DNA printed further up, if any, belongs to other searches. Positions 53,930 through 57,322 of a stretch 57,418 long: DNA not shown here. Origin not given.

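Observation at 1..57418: A dense family of mosaic intergenic repeats built from shuffled short modules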

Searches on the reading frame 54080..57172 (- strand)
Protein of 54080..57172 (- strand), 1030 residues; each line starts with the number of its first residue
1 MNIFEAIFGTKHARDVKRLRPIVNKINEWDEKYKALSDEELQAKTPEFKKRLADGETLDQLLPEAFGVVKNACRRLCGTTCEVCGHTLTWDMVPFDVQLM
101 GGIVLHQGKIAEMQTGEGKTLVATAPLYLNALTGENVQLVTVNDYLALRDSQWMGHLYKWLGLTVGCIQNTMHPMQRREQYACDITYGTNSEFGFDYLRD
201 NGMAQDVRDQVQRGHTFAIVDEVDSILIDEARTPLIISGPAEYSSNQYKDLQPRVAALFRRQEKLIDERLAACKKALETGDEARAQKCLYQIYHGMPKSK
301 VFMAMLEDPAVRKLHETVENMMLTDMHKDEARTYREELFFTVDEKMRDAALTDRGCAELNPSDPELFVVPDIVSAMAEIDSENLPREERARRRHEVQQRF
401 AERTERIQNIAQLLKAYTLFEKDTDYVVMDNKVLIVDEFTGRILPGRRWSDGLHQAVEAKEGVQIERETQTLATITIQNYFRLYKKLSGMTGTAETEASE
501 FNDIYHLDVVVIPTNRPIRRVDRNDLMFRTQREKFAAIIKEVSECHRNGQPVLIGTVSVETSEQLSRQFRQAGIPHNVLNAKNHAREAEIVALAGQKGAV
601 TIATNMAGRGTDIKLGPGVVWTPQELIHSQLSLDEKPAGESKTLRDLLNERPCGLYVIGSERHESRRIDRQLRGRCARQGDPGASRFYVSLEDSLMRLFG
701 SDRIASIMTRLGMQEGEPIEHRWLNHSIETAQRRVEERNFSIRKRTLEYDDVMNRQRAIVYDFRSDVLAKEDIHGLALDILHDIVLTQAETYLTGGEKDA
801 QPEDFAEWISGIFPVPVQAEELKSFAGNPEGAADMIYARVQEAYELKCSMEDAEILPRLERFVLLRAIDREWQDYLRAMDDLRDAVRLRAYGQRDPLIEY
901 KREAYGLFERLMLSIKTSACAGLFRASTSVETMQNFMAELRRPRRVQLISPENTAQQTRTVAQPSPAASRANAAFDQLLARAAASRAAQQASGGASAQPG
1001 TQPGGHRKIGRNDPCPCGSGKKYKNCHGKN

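Call 33: find_encoding_contigs(protein=window:54080-57172:-, flank=10000, max_places=10)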
Protein window:54080-57172:- (1030 aa): no gene with exactly this product is on record in the collection.
